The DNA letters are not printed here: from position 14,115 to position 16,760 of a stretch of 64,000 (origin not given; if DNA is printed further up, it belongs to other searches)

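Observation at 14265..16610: Heptaheme cytochrome made of seven tandem monoheme cytochrome c domains in the ActE slot of ACIII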

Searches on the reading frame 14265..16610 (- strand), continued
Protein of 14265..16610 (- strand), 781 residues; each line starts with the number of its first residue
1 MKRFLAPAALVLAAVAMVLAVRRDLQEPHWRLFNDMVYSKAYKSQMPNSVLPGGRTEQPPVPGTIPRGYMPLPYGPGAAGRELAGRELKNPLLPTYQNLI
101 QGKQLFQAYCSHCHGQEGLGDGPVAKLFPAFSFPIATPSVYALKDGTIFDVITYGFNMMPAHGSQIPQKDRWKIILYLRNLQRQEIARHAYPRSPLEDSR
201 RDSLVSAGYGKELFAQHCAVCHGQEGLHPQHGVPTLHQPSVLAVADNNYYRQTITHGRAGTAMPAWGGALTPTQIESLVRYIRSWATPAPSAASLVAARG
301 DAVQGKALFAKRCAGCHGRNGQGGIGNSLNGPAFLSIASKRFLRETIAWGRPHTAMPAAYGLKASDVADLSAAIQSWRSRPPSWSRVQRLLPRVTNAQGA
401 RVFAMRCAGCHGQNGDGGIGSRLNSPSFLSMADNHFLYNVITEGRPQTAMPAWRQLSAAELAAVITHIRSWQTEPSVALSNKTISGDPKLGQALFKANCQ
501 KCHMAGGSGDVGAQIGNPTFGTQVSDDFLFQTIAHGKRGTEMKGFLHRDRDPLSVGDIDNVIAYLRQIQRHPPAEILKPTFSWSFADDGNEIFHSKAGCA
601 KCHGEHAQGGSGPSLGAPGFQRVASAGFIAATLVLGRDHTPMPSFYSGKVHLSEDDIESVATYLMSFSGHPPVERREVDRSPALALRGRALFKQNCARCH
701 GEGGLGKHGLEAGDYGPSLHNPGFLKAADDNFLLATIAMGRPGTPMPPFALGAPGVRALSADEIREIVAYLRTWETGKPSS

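Call 9: find_encoding_contigs(protein=P0001, flank=10000, max_places=2)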
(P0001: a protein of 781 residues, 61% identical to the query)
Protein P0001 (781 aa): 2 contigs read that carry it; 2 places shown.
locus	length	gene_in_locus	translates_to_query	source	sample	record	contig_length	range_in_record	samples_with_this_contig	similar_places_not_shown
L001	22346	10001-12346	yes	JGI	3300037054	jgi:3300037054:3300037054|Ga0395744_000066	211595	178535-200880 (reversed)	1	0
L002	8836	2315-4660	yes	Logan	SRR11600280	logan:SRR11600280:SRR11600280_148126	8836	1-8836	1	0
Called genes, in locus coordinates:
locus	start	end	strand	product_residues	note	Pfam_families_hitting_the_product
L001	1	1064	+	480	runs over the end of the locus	PF12796:Ank_2, PF13857:Ank_5, PF00023:Ank, PF13606:Ank_3 (weak), PF13637:Ank_4, PF00023:Ank, PF12796:Ank_2 (weak), PF13857:Ank_5 (weak), +2 more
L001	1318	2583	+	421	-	-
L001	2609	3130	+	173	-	-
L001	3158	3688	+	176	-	-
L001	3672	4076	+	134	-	PF13187:Fer4_9 (faint), PF13237:Fer4_10 (faint), PF12837:Fer4_6 (faint), PF12838:Fer4_7 (weak)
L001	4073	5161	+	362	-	PF02085:Cytochrom_CIII (faint), PF14537:Cytochrom_c3_2 (faint), PF00034:Cytochrom_C, PF13442:Cytochrome_CBB3 (weak), PF14522:Cytochrome_C7 (weak)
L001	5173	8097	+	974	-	PF04879:Molybdop_Fe4S4, PF12838:Fer4_7 (weak), PF13247:Fer4_11 (weak)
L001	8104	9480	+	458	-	PF03916:NrfD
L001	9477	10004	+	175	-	PF11821:ActD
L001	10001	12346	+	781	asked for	PF00034:Cytochrom_C (weak), PF13442:Cytochrome_CBB3, PF00034:Cytochrom_C, PF13442:Cytochrome_CBB3, PF00034:Cytochrom_C, PF13442:Cytochrome_CBB3, PF00034:Cytochrom_C, PF13442:Cytochrome_CBB3, +5 more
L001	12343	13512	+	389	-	-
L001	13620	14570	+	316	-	-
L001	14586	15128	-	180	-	PF04264:YceI (weak)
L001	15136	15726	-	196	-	-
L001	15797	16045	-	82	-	-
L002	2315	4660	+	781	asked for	PF00034:Cytochrom_C (weak), PF13442:Cytochrome_CBB3, PF00034:Cytochrom_C, PF13442:Cytochrome_CBB3, PF00034:Cytochrom_C, PF13442:Cytochrome_CBB3, PF00034:Cytochrom_C, PF13442:Cytochrome_CBB3, +5 more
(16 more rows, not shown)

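Call 10: find_encoding_contigs(protein=P0035, flank=10000, max_places=2)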
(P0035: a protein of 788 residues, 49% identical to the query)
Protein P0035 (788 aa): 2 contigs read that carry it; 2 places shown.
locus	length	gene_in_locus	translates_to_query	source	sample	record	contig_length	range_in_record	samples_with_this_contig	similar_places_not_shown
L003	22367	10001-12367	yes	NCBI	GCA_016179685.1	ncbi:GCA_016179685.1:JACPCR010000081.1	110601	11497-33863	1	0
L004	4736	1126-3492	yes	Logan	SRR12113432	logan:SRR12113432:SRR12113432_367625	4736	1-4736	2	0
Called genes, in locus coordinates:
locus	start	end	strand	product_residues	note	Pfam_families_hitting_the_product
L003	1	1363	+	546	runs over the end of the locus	PF12801:Fer4_5, PF00037:Fer4 (faint), PF12837:Fer4_6 (faint), PF13183:Fer4_8 (faint), PF13237:Fer4_10 (faint)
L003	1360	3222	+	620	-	PF04945:YHS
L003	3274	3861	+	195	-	PF13187:Fer4_9 (faint), PF13484:Fer4_16 (faint), PF13237:Fer4_10 (weak), PF12838:Fer4_7 (weak), PF12797:Fer4_2 (weak), PF00037:Fer4 (weak), PF12837:Fer4_6 (weak)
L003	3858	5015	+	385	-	PF14537:Cytochrom_c3_2 (faint), PF00034:Cytochrom_C, PF02085:Cytochrom_CIII (weak), PF14522:Cytochrome_C7 (weak)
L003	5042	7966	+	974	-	PF04879:Molybdop_Fe4S4, PF12837:Fer4_6 (faint), PF12838:Fer4_7 (weak), PF13247:Fer4_11 (weak)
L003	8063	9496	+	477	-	PF03916:NrfD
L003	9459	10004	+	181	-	PF11821:ActD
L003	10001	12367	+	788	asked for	PF00034:Cytochrom_C (weak), PF13442:Cytochrome_CBB3, PF00034:Cytochrom_C, PF13442:Cytochrome_CBB3, PF13442:Cytochrome_CBB3, PF13442:Cytochrome_CBB3, PF00034:Cytochrom_C, PF13442:Cytochrome_CBB3, +3 more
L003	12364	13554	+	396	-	-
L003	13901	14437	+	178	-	-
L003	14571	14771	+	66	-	-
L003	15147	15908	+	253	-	PF02633:Creatininase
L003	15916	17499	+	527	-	-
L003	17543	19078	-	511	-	PF16697:Yop-YscD_cpl, PF00498:FHA, PF13424:TPR_12 (faint), PF08308:PEGA, PF23914:TPR_CcmH_CycH (faint), PF13428:TPR_14 (faint), PF07719:TPR_2 (faint), PF14559:TPR_19 (weak)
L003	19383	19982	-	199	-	-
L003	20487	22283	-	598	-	PF00069:Pkinase, PF03109:ABC1 (faint), PF07714:PK_Tyr_Ser-Thr, PF01636:APH (faint), PF01163:RIO1 (faint), PF14531:Kinase-like (faint), PF00069:Pkinase, PF07714:PK_Tyr_Ser-Thr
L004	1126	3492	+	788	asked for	PF00034:Cytochrom_C (weak), PF13442:Cytochrome_CBB3, PF00034:Cytochrom_C, PF13442:Cytochrome_CBB3, PF13442:Cytochrome_CBB3, PF13442:Cytochrome_CBB3, PF00034:Cytochrom_C, PF13442:Cytochrome_CBB3, +3 more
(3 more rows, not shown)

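Call 11: find_encoding_contigs(protein=P0116, flank=10000, max_places=1)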
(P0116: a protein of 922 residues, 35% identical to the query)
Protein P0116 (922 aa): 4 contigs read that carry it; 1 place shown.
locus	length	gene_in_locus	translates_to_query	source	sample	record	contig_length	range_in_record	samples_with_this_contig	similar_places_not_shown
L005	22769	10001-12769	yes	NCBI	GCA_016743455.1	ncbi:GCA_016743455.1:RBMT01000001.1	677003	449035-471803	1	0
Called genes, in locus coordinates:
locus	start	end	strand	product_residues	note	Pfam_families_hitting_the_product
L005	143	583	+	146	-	-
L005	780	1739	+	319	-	PF01609:DDE_Tnp_1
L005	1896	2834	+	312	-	PF11949:DUF3466 (faint)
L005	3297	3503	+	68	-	-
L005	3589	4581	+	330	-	PF04055:Radical_SAM, PF06463:Mob_synth_C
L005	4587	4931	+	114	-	PF02627:CMD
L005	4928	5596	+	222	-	PF12804:NTP_transf_3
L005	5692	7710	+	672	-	PF13187:Fer4_9 (faint), PF14691:Fer4_20, PF01266:DAO (weak), PF07992:Pyr_redox_2, PF13450:NAD_binding_8 (weak), PF12838:Fer4_7 (weak), PF13237:Fer4_10 (weak), PF00037:Fer4 (weak), +3 more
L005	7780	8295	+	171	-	PF00355:Rieske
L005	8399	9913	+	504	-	PF00033:Cytochrome_B, PF14358:DUF4405, PF13631:Cytochrom_B_N_2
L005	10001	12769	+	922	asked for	PF00034:Cytochrom_C, PF13442:Cytochrome_CBB3, PF00034:Cytochrom_C (weak), PF13442:Cytochrome_CBB3 (weak), PF00034:Cytochrom_C (weak), PF13442:Cytochrome_CBB3 (weak), PF00034:Cytochrom_C (weak), PF13442:Cytochrome_CBB3 (weak), +1 more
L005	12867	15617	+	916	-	PF04879:Molybdop_Fe4S4, PF00384:Molybdopterin, PF01568:Molydop_binding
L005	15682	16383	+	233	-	PF00037:Fer4 (faint), PF12797:Fer4_2 (faint), PF12798:Fer4_3 (faint), PF12837:Fer4_6 (faint), PF12838:Fer4_7 (weak), PF13187:Fer4_9 (weak), PF13237:Fer4_10 (weak), PF14697:Fer4_21 (weak), +1 more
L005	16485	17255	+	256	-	PF00037:Fer4 (faint), PF12797:Fer4_2 (faint), PF12837:Fer4_6 (faint), PF13183:Fer4_8 (faint), PF13187:Fer4_9 (faint), PF12838:Fer4_7, PF12838:Fer4_7 (weak), PF14697:Fer4_21 (weak), +2 more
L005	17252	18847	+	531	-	PF12801:Fer4_5, PF00037:Fer4 (faint), PF12837:Fer4_6 (faint), PF12838:Fer4_7 (faint), PF25160:LdpA_Fe-S-bd (faint)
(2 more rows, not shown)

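Call 12: find_encoding_contigs(protein=P0083, flank=10000, max_places=1)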
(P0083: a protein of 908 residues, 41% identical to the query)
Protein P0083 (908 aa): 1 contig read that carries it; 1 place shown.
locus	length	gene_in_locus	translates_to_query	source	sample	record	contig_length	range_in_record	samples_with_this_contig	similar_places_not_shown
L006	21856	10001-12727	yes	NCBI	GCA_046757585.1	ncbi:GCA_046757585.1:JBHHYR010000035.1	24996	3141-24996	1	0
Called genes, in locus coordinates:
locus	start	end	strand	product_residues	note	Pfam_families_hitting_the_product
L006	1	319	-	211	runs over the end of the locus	PF27271:AF_1327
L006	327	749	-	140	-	-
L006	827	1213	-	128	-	PF02311:AraC_binding (weak), PF07883:Cupin_2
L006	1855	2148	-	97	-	-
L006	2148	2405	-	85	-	PF09720:Unstab_antitox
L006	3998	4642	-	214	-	PF04140:ICMT (weak), PF04191:PEMT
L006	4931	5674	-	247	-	-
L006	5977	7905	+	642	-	PF13187:Fer4_9 (faint), PF14691:Fer4_20, PF07992:Pyr_redox_2, PF13450:NAD_binding_8 (weak), PF13738:Pyr_redox_3 (faint), PF12838:Fer4_7, PF13237:Fer4_10, PF00037:Fer4 (weak)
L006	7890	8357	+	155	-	PF00355:Rieske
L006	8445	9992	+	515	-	PF00033:Cytochrome_B, PF14358:DUF4405 (weak), PF13631:Cytochrom_B_N_2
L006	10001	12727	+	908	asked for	PF14522:Cytochrome_C7 (faint), PF13442:Cytochrome_CBB3, PF00034:Cytochrom_C, PF13442:Cytochrome_CBB3, PF00034:Cytochrom_C (weak), PF13442:Cytochrome_CBB3, PF00034:Cytochrom_C, PF13442:Cytochrome_CBB3 (weak), +2 more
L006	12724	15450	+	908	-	PF04879:Molybdop_Fe4S4, PF00384:Molybdopterin, PF01568:Molydop_binding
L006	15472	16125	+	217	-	PF13534:Fer4_17 (faint), PF25160:LdpA_Fe-S-bd (faint), PF00037:Fer4 (weak), PF12797:Fer4_2 (faint), PF12800:Fer4_4 (faint), PF12838:Fer4_7, PF13187:Fer4_9 (weak), PF12838:Fer4_7 (weak), +6 more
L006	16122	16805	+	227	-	PF13237:Fer4_10 (faint), PF00037:Fer4 (faint), PF12797:Fer4_2 (faint), PF12837:Fer4_6 (faint), PF12838:Fer4_7 (weak), PF13187:Fer4_9 (faint), PF14697:Fer4_21 (weak), PF12838:Fer4_7 (weak)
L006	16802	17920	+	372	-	PF12801:Fer4_5, PF00037:Fer4 (faint), PF12838:Fer4_7 (faint)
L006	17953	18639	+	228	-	-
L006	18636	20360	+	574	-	-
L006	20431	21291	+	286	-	PF00582:Usp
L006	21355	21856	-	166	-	?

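Call 17: search_solved_structures(query=window:14265-16610:-, max_evalue=0.001, show_alignments=0)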
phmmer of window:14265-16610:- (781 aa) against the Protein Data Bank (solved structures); distinct sequences matched with E-value up to 0.001: 29.
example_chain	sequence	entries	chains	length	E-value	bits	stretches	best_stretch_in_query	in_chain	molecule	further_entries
6btm_E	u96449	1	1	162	3.1e-26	95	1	27-184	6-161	Alternative Complex III subunit E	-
6f0k_E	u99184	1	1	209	9.6e-24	86.7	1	35-189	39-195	Quinol:cytochrome c oxidoreductase monoheme cytochrome subunit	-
6xkx_p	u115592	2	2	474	1e-13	53.6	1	598-774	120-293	Cbb3-type cytochrome c oxidase subunit CcoP,Cytochrome c-type cyt cy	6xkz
8smr_G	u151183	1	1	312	4.9e-13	51.3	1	193-373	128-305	Cbb3-type cytochrome c oxidase subunit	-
3mk7_C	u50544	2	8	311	6.6e-13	50.9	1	196-381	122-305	Cytochrome c oxidase, cbb3-type, subunit P | Cbb3-type cytochrome c oxidase subunit CcoP1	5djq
8snh_G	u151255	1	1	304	9.5e-13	50.4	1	189-359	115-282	Cbb3-type cytochrome c oxidase subunit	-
6h5l_B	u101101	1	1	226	1.5e-12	49.7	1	90-186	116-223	Conserved hypothetical cytochrome protein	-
6lod_E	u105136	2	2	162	1.8e-11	46.1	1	39-184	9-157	Cytochrome c domain-containing protein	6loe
6xkw_p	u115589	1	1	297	1.5e-10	43.1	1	597-773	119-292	Cbb3-type cytochrome c oxidase subunit CcoP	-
8k9e_E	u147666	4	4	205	4.5e-09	38.2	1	34-185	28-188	Cytochrome c domain-containing protein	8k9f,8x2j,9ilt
7rh5_O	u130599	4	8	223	4.8e-08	34.8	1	589-773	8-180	Cytochrome bc1 complex cytochrome c subunit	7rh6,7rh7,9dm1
6hwh_M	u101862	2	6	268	6e-08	34.5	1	588-773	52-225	Cytochrome bc1 complex cytochrome c subunit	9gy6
8ovc_O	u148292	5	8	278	6.3e-08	34.4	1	588-773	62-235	Cytochrome bc1 complex cytochrome c subunit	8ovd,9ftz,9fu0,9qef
9g83_v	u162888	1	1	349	6.7e-08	34.3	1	102-284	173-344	Cbb3-type cytochrome c oxidase subunit CcoP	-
6adq_C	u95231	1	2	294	7.8e-08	34.1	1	588-773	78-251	Cytochrome bc1 complex cytochrome c subunit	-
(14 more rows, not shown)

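Call 20: find_related_loci(query=A1, collection=genome_contigs, flank=6000)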
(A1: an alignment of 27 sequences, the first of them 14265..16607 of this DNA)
Query A1 (780 aa) in genome_contigs; peptide patterns used: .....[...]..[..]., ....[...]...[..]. (x = any residue, [..] = any of these).
466 stretches matched a pattern; 400 encode a relative of the query (tblastn E <= 1e-3); the best 80 are kept; 80 distinct loci.
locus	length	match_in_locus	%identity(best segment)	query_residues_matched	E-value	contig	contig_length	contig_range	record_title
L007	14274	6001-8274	58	21-777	0e+0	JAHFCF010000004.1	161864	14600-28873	MAG: Elusimicrobia bacterium isolate nzgw215 NODE_33_length_161865_cov_5.193479, whole genome shotgun sequence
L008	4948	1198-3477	58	21-780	0e+0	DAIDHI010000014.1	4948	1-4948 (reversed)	MAG TPA_asm: Elusimicrobia bacterium isolate clean341 k141_8473, whole genome shotgun sequence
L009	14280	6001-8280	56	20-780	0e+0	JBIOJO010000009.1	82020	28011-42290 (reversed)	MAG: Elusimicrobiota bacterium isolate GcC5-9 k141_608010_length_82020_cov_48.5184, whole genome shotgun sequence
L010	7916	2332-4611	56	20-777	0e+0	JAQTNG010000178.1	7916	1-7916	MAG: Elusimicrobia bacterium isolate STA_59 NODE_19914_length_7916_cov_2.389267_Sandtown_A, whole genome shotgun sequenc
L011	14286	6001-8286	55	18-777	0e+0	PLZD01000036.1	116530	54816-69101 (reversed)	MAG: Elusimicrobia bacterium isolate palsa_1176 73.20120700_P3D.185_contig_3532, whole genome shotgun sequence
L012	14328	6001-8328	53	1-780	0e+0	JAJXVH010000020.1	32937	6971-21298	MAG: bacterium isolate BP5.bin24 NODE_2042_length_32937_cov_3.317708, whole genome shotgun sequence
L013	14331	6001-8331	51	1-780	0e+0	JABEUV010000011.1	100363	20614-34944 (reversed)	MAG: Elusimicrobia bacterium isolate MAG 13 k99_17112, whole genome shotgun sequence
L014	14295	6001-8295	51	20-778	0e+0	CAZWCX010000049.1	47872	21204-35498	MAG TPA_asm: uncultured Planctomycetia bacterium isolate SRP323723_co1_148 genome assembly, contig: NODE_599_length_4787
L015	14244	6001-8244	49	20-777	0e+0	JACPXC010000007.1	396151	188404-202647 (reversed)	MAG: Elusimicrobia bacterium isolate NC_groundwater_827_Pr1_B-0.1um_69_30 Montesol18_Bp1_scaffold_239575, whole genome s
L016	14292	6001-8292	50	20-780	0e+0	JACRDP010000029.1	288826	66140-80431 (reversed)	MAG: Elusimicrobia bacterium isolate NC_groundwater_1675_Pr3_B-0.1um_66_20 SR-2_scaffold_141_4096767, whole genome shotg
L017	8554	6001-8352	49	1-774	0e+0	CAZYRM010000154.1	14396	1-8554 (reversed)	MAG TPA_asm: uncultured Planctomycetia bacterium isolate binchicken_co248_153 genome assembly, contig: NODE_5044_length_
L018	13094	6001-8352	49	1-778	0e+0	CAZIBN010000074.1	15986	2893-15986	MAG TPA_asm: uncultured Elusimicrobia sp. isolate binchicken_co186_163 genome assembly, contig: NODE_4480_length_15986_c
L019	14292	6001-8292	49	20-774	0e+0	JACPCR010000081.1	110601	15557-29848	MAG: Planctomycetota bacterium isolate NC_groundwater_288_Ag_S-0.65um_63_14 S6_GD2017_2_S65_scaffold_187, whole genome s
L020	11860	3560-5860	51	21-774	0e+0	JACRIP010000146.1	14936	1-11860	MAG: Planctomycetota bacterium isolate NC_groundwater_1806_Pr3_B-0.1um_71_12 SR-2_scaffold_141_724506, whole genome shot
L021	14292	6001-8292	49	20-780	0e+0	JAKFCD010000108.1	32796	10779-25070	MAG: Elusimicrobiota bacterium isolate LC012 contig-124_1496, whole genome shotgun sequence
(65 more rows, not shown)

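Call 27: predict_structure(alignment_id=A1)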
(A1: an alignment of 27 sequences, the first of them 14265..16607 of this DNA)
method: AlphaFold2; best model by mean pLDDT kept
length: 780 residues; sequences in the alignment: 27
mean_pLDDT: 83.2   pTM: 0.71
mean pLDDT of the five models: 83.2, 81.3, 78.6, 77.6, 77.3
residues with pLDDT >= 90: 320; 70-90: 340; 50-70: 78; < 50: 42
segments of 3 or more residues with pLDDT < 50: 21-48, 189-195, 777-780
pLDDT, mean of each block of 10 residues (from residue 1): 68 71 41 41 42 56 57 75 87 89 90 81 69 73 88 76 84 92 66 53 90 84 79 78 83 78 76 93 82 87 93 85 87 91 83 57 92 94 98 97 92 90 93 95 92 96 97 91 94 95 91 91 94 90 90 97 93 82 94 94 87 85 92 89 89 95 91 84 94 88 72 73 84 86 79 84 93 65
secondary structure, 60 per line:
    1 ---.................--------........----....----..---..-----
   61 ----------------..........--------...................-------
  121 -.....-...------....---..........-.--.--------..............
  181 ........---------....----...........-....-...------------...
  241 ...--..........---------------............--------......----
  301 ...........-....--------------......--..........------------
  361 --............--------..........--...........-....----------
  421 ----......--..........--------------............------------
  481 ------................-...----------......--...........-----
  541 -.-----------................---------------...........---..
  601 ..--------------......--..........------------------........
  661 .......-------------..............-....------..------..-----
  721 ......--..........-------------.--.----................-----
elements in order (helices of 4 or more, strands of 3 or more residues): H4-20 H29-36 H41-44 H77-86 H95-113 H122-126 H137-140 H144-153 H167-188 H198-201 H206-216 H218-221 H238-243 H246-255 H271-282 H291-296 H301-311 H313-316 H331-336 H339-348 H363-374 H383-392 H395-405 H407-410 H425-430 H433-442 H457-468 H487-502 H517-522 H525-534 H554-569 H585-595 H599-602 H617-622 H625-634 H653-667 H681-694 H696-699 H721-726 H729-738 H760-775
